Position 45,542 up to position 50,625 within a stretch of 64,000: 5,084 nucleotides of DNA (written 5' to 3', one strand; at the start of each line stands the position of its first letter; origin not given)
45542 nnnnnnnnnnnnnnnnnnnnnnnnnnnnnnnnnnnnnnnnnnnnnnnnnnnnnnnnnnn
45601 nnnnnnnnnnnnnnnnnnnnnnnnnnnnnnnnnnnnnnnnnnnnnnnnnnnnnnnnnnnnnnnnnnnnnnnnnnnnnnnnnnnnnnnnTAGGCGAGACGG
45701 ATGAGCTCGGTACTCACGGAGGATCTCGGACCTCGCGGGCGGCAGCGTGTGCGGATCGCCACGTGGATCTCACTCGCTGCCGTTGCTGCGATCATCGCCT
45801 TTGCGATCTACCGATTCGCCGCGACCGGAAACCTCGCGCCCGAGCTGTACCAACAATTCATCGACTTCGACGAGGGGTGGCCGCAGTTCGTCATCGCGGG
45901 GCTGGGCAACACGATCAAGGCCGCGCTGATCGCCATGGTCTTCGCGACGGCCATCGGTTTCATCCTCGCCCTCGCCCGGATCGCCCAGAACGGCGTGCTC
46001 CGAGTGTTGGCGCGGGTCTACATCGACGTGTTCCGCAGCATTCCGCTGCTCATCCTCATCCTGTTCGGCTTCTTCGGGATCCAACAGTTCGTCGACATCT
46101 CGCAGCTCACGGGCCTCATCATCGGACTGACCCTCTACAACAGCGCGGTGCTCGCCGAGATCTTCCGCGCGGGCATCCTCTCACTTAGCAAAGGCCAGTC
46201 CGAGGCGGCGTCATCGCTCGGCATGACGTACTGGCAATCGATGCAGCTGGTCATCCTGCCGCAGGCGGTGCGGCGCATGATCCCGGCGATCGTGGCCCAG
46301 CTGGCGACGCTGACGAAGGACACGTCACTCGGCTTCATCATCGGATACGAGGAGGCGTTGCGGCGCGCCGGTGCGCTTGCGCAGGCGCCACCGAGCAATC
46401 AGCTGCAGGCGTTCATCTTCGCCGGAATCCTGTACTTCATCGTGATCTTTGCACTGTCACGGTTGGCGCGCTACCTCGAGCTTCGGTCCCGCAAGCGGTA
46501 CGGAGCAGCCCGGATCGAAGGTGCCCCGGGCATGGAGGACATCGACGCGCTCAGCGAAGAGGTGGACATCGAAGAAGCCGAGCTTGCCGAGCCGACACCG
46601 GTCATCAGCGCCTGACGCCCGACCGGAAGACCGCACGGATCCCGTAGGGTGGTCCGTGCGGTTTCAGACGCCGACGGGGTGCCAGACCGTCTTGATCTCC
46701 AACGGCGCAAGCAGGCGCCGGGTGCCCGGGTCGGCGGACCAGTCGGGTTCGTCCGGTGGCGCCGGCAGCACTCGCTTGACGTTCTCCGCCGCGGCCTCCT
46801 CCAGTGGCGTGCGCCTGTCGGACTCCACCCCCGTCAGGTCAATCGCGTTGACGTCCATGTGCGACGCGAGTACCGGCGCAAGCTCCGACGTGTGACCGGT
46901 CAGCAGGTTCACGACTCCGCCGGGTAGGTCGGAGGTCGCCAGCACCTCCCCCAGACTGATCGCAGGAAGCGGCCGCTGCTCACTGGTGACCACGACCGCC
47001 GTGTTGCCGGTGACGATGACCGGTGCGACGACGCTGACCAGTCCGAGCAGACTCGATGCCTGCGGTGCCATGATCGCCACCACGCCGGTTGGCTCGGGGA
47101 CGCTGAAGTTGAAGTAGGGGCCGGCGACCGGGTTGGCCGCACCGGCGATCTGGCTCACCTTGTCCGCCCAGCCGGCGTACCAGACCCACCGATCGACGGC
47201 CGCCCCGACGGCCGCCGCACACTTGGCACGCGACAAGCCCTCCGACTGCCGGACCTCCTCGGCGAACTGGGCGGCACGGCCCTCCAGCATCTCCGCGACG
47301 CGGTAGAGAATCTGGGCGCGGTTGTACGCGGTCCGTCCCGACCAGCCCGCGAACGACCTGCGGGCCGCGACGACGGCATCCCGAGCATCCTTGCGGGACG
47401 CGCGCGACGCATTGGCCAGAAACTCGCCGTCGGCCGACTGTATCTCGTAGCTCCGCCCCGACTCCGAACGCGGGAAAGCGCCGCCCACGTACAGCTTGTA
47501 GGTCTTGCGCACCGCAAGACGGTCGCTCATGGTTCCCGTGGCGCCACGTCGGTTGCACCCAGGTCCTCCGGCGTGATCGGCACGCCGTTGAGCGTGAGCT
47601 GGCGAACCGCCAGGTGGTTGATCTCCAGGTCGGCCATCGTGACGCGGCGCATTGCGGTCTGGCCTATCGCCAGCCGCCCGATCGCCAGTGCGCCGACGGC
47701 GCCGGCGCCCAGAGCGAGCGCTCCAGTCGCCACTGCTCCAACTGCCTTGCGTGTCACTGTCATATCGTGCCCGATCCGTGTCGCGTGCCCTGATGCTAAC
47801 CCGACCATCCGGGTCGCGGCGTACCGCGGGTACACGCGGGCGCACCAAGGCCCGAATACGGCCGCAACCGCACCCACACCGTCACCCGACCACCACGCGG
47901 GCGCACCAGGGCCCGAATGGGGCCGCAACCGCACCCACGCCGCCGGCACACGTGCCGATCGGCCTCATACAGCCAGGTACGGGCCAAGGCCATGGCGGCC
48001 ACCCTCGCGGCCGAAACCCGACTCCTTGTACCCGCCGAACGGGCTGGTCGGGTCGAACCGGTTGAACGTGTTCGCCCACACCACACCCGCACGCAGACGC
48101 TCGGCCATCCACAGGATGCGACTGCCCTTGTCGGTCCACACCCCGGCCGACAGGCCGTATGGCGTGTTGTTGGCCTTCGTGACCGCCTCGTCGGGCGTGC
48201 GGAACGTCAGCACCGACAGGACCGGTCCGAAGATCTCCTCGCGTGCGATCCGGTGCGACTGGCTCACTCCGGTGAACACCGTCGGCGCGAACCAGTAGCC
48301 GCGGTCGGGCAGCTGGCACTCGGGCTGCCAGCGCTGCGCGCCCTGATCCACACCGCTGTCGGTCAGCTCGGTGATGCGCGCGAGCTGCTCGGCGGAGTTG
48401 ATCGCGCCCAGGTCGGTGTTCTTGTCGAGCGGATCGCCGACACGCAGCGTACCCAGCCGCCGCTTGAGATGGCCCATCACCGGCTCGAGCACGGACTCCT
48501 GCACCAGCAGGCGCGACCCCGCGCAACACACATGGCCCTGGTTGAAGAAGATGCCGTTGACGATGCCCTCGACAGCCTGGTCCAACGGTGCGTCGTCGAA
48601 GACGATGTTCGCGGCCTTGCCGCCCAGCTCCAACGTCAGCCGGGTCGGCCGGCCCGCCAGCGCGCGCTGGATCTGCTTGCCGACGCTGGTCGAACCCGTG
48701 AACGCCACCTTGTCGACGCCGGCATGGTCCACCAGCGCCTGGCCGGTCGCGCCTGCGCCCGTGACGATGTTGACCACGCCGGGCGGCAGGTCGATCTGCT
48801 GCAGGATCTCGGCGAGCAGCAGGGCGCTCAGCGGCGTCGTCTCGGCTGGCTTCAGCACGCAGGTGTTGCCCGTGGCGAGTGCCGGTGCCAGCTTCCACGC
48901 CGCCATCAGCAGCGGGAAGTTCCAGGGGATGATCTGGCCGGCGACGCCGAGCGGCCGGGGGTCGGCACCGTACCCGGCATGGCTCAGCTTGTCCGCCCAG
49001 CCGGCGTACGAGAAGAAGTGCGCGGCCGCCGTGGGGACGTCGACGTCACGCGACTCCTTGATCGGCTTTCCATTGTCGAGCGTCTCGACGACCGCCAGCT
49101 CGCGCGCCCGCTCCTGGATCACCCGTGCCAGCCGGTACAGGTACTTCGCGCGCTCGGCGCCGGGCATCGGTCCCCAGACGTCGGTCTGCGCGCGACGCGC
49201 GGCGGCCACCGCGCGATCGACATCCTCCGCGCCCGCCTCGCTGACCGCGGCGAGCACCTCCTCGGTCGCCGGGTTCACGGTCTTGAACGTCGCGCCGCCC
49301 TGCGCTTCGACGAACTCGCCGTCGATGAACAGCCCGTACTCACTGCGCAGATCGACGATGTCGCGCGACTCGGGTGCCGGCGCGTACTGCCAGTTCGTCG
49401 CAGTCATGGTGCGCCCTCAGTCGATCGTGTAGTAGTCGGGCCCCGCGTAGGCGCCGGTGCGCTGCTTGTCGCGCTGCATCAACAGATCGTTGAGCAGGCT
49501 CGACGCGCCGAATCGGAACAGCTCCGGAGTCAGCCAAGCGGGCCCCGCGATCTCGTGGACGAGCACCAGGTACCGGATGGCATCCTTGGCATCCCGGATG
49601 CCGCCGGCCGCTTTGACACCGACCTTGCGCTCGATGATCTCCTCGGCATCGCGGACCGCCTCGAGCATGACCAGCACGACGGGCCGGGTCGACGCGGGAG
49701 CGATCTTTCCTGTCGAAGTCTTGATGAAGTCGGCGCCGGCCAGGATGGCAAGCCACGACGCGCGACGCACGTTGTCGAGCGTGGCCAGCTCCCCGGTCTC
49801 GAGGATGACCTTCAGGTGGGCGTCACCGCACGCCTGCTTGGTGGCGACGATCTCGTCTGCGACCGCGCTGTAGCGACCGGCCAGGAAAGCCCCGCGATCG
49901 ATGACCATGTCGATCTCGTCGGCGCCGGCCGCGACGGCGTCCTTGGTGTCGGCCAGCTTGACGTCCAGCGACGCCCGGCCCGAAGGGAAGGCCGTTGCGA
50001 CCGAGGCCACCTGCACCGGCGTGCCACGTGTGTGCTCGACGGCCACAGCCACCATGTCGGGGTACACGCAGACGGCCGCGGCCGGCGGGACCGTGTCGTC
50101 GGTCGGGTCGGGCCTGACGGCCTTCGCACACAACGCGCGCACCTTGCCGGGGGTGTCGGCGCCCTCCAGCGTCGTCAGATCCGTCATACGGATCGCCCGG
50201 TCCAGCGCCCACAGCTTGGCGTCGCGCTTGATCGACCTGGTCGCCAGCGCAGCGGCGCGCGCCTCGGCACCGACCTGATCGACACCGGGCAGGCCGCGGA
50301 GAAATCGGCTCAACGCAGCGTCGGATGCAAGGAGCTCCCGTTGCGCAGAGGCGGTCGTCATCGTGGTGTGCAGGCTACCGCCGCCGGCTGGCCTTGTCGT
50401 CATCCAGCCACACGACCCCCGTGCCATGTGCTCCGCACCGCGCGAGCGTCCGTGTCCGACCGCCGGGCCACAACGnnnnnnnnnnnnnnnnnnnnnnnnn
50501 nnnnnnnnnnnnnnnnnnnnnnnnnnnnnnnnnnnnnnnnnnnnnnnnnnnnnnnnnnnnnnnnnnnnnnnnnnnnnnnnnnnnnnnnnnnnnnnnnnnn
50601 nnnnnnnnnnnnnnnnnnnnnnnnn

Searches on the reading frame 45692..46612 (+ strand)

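Call 32: search_protein_families(library=pfam, proteins=[window:45692-46612:+], max_evalue=0.001)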
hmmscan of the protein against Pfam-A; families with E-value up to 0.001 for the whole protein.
window:45692-46612:+ (307 aa): 1 family
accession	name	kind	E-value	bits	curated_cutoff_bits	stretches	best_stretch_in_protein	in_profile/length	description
PF00528.27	BPD_transp_1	-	2.6e-17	63.6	26.4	1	86-267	2-183/184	Binding-protein-dependent transport system inner membrane component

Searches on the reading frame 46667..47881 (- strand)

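Call 68: search_protein_families(library=pfam, proteins=[window:46667-47881:-], max_evalue=0.001)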
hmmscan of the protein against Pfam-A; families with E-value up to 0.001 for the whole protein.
window:46667-47881:- (405 aa): 1 family
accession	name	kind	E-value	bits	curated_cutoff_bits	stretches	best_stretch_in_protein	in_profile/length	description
PF00171.27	Aldedh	-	1.3e-38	133.2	23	1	143-371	8-232/461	Aldehyde dehydrogenase family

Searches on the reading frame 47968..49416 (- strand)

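Call 32: search_protein_families(library=pfam, proteins=[window:47968-49416:-], max_evalue=0.001)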
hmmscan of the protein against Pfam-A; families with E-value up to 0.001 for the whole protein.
window:47968-49416:- (483 aa): 1 family
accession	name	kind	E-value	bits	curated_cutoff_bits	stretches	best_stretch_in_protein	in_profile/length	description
PF00171.27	Aldedh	-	4.4e-161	536.9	23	1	35-481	1-456/461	Aldehyde dehydrogenase family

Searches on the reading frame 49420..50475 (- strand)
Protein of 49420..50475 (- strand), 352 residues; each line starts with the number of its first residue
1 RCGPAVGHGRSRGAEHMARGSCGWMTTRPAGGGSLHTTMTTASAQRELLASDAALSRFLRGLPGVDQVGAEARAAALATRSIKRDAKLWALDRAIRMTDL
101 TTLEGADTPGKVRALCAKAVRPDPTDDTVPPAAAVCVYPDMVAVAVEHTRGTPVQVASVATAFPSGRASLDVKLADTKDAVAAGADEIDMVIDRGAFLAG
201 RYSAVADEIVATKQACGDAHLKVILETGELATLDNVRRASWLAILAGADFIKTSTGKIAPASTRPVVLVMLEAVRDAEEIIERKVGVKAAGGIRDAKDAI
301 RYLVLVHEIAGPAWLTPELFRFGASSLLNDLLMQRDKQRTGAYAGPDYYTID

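Call 32: search_protein_families(library=pfam, proteins=[window:49420-50475:-], max_evalue=0.001)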
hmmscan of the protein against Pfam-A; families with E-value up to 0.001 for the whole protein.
window:49420-50475:- (352 aa): 1 family
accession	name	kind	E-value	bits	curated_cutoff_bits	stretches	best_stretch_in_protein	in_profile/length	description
PF01791.15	DeoC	-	3.4e-21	76.4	23.8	1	95-330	3-226/229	DeoC/LacD family aldolase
